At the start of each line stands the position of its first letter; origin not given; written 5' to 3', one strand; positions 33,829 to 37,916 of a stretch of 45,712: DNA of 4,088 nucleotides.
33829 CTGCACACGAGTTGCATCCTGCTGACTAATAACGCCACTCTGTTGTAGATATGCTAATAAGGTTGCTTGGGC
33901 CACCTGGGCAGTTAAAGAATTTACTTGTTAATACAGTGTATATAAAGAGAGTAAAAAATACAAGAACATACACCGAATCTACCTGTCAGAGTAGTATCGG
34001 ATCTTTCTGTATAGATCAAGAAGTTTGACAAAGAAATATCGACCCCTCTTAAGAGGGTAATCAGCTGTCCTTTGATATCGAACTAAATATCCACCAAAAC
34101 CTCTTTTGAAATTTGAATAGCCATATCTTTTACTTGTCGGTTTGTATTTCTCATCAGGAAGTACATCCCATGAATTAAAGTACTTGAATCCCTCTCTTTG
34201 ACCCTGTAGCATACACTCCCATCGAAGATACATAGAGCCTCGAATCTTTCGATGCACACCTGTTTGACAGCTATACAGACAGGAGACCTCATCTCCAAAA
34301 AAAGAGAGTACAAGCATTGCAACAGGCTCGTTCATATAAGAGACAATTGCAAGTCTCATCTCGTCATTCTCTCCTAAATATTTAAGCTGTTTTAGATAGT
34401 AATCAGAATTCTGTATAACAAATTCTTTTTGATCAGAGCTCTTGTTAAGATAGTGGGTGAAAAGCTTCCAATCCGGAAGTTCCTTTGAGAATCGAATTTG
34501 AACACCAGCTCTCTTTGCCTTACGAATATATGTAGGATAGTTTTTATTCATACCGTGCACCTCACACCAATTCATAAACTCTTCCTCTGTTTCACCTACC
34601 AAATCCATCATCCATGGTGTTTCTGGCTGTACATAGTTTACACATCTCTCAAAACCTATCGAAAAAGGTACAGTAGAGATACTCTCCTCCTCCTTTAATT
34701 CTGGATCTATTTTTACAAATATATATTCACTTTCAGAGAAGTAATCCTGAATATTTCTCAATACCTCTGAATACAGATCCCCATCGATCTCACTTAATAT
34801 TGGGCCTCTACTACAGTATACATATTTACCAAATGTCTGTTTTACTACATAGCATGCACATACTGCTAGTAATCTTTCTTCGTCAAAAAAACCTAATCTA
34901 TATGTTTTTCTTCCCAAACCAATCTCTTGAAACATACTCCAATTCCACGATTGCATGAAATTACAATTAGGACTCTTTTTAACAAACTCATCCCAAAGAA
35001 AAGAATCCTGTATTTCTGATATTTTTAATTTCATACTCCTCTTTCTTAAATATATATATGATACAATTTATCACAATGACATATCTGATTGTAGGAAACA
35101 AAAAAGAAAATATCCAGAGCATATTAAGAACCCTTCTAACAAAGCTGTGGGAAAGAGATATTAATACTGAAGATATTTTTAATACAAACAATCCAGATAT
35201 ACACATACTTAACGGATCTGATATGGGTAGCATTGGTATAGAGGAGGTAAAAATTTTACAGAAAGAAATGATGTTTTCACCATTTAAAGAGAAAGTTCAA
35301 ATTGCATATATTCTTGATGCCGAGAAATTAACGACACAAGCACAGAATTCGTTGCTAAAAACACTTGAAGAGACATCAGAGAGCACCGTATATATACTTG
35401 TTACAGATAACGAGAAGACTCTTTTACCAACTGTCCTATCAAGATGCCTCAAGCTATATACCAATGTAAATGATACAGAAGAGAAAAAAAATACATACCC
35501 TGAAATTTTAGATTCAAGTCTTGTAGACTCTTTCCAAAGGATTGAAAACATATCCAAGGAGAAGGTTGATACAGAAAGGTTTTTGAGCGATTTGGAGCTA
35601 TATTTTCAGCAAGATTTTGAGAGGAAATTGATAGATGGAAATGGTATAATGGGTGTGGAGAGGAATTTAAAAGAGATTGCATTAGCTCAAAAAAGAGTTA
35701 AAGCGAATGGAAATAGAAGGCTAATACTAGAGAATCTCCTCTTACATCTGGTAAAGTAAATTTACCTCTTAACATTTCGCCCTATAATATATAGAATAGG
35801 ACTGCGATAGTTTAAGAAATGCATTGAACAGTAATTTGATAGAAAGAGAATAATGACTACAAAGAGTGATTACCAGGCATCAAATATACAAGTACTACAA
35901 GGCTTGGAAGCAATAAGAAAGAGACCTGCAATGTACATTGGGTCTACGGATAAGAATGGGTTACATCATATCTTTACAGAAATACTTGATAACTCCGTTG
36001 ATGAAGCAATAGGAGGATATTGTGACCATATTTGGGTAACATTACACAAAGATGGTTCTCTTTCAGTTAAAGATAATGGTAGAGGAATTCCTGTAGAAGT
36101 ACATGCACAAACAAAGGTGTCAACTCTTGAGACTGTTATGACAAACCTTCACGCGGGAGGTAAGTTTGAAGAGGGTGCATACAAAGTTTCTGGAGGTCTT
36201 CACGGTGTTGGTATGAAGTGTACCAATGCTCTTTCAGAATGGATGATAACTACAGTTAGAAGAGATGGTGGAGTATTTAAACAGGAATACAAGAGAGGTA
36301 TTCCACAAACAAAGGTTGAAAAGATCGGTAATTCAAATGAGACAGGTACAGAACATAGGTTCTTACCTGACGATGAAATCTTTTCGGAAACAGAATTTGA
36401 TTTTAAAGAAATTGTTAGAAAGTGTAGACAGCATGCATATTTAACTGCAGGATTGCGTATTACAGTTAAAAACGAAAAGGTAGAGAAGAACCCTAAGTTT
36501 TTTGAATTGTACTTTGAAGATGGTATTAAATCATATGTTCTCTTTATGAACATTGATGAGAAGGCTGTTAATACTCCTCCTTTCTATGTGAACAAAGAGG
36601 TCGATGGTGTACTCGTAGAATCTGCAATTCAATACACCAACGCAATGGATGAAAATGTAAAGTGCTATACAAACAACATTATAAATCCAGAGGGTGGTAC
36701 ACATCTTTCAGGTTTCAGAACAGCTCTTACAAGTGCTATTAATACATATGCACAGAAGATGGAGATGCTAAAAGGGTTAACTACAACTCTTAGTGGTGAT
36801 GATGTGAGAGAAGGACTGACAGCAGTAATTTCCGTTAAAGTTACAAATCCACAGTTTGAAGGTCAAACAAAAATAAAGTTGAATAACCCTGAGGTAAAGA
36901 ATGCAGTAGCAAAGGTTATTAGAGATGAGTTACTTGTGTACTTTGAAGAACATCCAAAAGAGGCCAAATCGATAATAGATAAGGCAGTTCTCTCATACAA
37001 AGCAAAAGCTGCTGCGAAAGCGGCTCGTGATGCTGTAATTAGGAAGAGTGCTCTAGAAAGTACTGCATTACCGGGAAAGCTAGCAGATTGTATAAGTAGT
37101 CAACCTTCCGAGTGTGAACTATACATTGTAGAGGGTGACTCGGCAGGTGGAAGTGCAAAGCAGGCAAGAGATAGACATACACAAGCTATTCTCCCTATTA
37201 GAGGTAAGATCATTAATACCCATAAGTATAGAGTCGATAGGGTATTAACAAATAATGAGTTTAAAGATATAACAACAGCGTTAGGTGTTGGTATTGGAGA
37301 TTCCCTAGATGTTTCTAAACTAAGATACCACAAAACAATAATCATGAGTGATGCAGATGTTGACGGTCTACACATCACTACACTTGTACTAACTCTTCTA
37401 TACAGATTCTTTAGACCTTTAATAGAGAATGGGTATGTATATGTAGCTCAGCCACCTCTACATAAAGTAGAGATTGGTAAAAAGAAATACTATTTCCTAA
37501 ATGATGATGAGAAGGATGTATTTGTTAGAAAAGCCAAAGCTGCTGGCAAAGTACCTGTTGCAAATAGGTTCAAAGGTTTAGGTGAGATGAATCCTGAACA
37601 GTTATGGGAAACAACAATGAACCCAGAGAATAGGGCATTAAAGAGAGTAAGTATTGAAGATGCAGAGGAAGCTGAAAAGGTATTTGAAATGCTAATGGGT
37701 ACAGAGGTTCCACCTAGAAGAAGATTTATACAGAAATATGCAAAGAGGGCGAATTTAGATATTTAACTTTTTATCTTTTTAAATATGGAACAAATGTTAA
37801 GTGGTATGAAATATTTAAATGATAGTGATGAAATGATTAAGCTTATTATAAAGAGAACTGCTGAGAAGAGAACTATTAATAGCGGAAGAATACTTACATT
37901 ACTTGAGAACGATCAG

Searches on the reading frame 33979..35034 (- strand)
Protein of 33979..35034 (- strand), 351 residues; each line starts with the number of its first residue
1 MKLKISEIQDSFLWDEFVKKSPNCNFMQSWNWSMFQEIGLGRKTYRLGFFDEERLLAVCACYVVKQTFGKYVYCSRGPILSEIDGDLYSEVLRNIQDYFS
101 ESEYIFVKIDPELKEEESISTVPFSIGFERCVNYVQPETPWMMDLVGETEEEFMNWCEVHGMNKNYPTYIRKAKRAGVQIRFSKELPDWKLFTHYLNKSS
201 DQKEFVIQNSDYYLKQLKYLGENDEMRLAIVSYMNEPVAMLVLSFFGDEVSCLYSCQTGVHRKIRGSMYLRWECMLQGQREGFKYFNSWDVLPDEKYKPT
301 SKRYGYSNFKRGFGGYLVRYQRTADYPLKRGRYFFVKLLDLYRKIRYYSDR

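Call 7: search_protein_families(library=pfam, proteins=[window:33979-35034:-], max_evalue=0.01)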
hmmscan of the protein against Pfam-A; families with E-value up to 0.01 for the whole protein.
window:33979-35034:- (351 aa): 3 families
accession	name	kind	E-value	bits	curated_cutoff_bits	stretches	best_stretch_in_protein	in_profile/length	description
PF02388.22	FemAB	-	1.5e-27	96.9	24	3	14-116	6-109/406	FemAB family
PF13480.13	Acetyltransf_6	-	0.0064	17.1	22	0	208-298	54-142/143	Acetyltransferase (GNAT) domain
PF11567.13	PfUIS3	-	0.0066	17.2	25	0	193-256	37-97/101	Plasmodium falciparum UIS3 membrane protein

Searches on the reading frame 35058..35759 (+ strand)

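Call 7: search_protein_families(library=pfam, proteins=[window:35058-35759:+], max_evalue=0.01)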
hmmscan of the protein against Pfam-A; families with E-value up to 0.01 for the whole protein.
window:35058-35759:+ (233 aa): 1 family
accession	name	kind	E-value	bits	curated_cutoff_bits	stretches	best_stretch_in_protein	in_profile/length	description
PF13177.12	DNA_pol3_delta2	-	8.6e-26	91.3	27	1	8-133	21-155/161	DNA polymerase III, delta subunit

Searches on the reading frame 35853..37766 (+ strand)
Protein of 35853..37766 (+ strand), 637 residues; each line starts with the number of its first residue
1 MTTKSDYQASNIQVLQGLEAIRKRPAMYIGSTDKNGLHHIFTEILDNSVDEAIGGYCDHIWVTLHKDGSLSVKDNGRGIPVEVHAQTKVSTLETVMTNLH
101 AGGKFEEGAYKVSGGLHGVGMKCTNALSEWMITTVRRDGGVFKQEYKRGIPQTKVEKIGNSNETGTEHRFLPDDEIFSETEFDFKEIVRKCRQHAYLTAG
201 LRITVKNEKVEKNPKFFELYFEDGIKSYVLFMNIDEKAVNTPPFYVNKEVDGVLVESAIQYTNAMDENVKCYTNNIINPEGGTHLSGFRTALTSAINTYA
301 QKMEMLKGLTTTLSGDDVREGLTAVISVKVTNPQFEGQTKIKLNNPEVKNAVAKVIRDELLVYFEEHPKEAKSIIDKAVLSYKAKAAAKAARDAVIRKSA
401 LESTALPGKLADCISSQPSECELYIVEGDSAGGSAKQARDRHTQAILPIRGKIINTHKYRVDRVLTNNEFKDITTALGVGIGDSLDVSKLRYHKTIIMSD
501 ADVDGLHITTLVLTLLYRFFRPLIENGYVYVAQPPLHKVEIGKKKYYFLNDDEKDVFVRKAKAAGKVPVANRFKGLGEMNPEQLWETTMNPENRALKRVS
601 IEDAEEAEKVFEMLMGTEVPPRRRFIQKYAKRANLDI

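Call 31: search_protein_families(library=pfam, proteins=[window:35853-37766:+], max_evalue=0.001)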
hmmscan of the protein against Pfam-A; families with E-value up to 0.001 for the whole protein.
window:35853-37766:+ (637 aa): 4 families
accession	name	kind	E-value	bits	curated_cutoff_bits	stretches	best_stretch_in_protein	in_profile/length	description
PF00204.31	DNA_gyraseB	-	3.2e-54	183.5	27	1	224-393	1-172/173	DNA gyrase B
PF00986.26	DNA_gyraseB_C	-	5.4e-29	100.6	29.8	1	571-627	7-63/63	DNA gyrase B subunit, carboxyl terminus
PF01751.28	Toprim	-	1.6e-17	63.9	23.1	1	422-533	1-95/96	Toprim domain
PF02518.31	HATPase_c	-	1.4e-16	61.4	26.4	1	33-137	2-93/111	Histidine kinase-, DNA gyrase B-, and HSP90-like ATPase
